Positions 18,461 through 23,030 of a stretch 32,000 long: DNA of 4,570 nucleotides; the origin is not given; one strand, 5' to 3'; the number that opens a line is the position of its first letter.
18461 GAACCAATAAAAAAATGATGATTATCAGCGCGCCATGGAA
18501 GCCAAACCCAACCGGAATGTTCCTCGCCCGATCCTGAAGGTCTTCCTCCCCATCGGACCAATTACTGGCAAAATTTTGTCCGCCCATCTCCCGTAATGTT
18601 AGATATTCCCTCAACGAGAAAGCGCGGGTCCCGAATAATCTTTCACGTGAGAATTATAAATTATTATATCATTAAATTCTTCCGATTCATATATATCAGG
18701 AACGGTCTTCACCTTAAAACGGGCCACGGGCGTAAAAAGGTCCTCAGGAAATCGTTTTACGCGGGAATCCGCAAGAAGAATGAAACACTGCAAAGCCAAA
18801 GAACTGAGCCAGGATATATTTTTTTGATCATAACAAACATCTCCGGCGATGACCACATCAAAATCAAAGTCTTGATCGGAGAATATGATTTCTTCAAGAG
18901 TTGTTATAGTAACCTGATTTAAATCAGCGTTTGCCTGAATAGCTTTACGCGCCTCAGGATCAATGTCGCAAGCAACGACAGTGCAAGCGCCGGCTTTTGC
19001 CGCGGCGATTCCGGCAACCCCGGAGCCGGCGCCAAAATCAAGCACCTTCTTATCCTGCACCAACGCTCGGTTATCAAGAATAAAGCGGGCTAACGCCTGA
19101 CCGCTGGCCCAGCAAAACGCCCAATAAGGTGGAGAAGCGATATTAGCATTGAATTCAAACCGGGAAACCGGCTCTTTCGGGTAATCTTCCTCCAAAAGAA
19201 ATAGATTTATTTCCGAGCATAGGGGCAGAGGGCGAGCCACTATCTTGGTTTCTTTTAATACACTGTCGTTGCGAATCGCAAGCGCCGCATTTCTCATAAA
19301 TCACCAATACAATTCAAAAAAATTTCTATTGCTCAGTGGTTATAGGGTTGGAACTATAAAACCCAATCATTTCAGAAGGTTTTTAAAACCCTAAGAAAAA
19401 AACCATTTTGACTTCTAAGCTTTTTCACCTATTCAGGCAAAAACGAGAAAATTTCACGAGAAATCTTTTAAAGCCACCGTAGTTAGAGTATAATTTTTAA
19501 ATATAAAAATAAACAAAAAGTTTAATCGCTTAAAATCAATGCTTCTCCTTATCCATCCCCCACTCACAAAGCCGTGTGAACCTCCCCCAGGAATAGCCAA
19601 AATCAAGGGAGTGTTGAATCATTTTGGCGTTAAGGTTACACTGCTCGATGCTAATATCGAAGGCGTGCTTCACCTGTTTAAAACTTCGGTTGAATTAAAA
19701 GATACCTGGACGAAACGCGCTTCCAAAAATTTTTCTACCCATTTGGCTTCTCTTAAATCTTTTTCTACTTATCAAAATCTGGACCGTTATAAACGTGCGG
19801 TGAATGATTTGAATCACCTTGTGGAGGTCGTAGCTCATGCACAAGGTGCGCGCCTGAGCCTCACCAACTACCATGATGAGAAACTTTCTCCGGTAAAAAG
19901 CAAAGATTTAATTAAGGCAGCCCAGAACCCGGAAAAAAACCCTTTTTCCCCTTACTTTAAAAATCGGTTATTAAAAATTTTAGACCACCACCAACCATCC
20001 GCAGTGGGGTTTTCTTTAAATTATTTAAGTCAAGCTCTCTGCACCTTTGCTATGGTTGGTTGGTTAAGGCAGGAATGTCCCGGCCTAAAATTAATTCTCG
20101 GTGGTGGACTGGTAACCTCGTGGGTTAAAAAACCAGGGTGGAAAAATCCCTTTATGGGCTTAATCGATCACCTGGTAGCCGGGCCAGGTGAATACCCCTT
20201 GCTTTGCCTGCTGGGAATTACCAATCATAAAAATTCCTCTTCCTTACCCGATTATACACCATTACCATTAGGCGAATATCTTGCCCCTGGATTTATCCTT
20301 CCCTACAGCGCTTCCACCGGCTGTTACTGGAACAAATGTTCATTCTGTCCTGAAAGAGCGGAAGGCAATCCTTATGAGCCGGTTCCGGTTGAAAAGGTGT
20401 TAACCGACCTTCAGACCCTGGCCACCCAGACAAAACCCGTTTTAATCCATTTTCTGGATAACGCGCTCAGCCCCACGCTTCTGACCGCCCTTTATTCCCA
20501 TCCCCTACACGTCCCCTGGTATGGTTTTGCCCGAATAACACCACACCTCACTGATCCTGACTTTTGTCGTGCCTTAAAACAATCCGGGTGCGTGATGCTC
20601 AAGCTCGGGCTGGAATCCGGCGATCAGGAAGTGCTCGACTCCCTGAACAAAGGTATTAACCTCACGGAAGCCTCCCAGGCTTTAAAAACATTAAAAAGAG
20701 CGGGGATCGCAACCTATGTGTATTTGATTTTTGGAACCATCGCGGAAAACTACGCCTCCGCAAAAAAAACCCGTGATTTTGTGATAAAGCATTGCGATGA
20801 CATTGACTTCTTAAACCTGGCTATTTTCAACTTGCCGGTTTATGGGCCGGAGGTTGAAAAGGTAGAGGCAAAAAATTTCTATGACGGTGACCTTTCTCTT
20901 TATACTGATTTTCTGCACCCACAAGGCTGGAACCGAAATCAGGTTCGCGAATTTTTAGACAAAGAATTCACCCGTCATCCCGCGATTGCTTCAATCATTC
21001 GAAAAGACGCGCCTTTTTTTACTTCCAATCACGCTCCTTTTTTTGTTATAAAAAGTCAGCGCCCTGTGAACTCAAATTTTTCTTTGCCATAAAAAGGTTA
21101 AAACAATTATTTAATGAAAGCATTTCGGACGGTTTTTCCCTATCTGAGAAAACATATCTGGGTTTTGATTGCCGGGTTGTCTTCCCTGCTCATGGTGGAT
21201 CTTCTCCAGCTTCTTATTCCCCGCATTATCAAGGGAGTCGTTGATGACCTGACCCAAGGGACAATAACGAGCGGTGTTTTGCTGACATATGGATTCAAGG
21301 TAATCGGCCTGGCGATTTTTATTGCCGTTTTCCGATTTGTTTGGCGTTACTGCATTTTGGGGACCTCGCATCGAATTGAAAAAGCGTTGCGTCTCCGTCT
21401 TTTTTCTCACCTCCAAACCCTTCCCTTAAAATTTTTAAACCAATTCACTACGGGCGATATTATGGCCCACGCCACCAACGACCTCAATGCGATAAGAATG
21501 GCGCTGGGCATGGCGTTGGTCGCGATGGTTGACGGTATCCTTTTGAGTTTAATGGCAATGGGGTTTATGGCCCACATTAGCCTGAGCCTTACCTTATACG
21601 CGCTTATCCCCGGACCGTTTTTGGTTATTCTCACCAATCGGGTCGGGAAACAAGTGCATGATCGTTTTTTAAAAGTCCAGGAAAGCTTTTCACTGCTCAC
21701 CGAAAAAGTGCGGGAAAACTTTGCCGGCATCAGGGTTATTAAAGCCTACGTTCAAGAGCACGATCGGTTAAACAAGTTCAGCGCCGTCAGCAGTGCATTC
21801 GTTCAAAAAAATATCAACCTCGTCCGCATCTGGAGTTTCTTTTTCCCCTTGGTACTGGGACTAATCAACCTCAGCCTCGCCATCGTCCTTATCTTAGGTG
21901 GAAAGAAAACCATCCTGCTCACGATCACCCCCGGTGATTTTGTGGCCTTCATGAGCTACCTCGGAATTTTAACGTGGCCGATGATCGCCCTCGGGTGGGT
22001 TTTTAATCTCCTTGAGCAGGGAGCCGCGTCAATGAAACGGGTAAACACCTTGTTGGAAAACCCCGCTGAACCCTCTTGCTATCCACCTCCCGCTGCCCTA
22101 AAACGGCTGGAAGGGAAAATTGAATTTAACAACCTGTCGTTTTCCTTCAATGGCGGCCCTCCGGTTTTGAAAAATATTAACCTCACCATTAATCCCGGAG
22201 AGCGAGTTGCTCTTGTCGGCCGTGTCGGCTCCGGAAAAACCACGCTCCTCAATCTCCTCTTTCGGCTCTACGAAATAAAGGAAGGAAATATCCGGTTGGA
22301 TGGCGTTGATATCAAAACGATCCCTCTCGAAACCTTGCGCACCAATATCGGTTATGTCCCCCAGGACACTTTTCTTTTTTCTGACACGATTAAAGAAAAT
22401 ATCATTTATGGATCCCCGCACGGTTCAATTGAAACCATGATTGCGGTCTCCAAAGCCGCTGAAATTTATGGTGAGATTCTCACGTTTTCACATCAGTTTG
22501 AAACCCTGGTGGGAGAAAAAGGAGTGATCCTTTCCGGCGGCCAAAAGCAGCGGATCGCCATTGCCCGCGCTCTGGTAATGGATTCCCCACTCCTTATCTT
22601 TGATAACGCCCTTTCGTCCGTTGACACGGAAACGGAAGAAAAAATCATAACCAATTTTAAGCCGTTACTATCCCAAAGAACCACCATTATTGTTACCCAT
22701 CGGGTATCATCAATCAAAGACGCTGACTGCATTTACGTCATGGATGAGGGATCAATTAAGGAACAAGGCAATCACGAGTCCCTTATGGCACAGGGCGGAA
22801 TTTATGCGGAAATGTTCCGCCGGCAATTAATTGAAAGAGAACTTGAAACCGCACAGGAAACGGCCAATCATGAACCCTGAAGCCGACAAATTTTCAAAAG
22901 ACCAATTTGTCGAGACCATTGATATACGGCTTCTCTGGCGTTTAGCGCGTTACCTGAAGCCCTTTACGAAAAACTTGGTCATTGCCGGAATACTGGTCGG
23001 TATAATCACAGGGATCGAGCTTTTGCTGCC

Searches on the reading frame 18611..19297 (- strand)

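Call 31: search_protein_families(library=pfam, proteins=[window:18611-19297:-], max_evalue=0.001)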
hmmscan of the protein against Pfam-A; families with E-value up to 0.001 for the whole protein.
window:18611-19297:- (228 aa): 11 families
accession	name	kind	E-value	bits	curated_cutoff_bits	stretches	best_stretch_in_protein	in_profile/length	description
PF06325.19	PrmA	-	1e-13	51.9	22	1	79-151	159-232/296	Ribosomal protein L11 methyltransferase (PrmA)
PF10294.15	Methyltransf_16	-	3e-10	40.6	21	1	62-167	21-142/174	Lysine methyltransferase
PF05175.20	MTS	-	1.4e-08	35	23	1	71-150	21-103/170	Methyltransferase small domain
PF13649.12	Methyltransf_25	-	1.6e-07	32.4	27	1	85-155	1-75/97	Methyltransferase domain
PF08242.18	Methyltransf_12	-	2.5e-07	31.8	30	1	86-155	1-75/98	Methyltransferase domain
PF08241.18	Methyltransf_11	-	6.6e-06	27.1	21.2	1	86-154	1-69/95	Methyltransferase domain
PF13847.12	Methyltransf_31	-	7e-06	26.2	27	1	81-159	3-88/145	Methyltransferase domain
PF03602.21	Cons_hypoth95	-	7.3e-06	26.2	24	1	77-130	39-90/182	Conserved hypothetical protein 95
PF02475.24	TRM5-TYW2_MTfase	-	1.1e-05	25.9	28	1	81-132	36-88/164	TRM5/TYW2 methyltransferase domain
PF13489.12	Methyltransf_23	-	3.1e-05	24.2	27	1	69-160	9-96/164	Methyltransferase domain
PF02005.22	TRM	-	0.00058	19.6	27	1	76-138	44-104/376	N2,N2-dimethylguanosine tRNA methyltransferase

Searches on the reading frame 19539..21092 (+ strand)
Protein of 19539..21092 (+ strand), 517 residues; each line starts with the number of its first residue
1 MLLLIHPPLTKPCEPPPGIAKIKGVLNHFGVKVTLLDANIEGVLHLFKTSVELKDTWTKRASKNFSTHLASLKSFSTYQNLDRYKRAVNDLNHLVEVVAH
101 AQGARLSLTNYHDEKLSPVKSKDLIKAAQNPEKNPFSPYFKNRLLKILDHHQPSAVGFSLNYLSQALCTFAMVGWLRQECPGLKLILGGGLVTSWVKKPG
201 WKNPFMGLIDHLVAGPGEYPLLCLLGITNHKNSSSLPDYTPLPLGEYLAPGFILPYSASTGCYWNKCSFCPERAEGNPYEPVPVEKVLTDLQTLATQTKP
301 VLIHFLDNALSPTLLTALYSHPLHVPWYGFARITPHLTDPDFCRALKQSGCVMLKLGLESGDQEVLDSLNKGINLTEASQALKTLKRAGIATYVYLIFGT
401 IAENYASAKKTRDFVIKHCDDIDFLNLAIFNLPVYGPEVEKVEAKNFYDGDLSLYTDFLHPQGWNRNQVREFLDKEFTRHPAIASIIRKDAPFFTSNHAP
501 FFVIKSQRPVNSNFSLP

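Call 31: search_protein_families(library=pfam, proteins=[window:19539-21092:+], max_evalue=0.001)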
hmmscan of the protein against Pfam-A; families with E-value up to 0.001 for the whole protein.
window:19539-21092:+ (517 aa): 2 families
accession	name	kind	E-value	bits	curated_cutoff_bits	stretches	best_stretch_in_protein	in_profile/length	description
PF04055.27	Radical_SAM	-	2e-12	48.1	29.5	1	258-414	3-165/166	Radical SAM superfamily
PF02310.24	B12-binding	-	0.00053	20.2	32.1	0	143-195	42-94/121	B12 binding domain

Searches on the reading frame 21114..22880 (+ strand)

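Call 31: search_protein_families(library=pfam, proteins=[window:21114-22880:+], max_evalue=0.001)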
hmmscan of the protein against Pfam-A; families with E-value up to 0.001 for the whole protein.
window:21114-22880:+ (588 aa): 3 families
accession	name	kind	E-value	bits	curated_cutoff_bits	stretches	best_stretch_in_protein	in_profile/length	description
PF00664.28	ABC_membrane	-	2.1e-34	119.9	28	1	19-290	2-274/274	ABC transporter transmembrane region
PF00005.33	ABC_tran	-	1.1e-32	113.9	25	1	352-500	1-136/137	ABC transporter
PF02463.25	SMC_N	-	5.2e-05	23.2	40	1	365-543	27-211/220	RecF/RecN/SMC N terminal domain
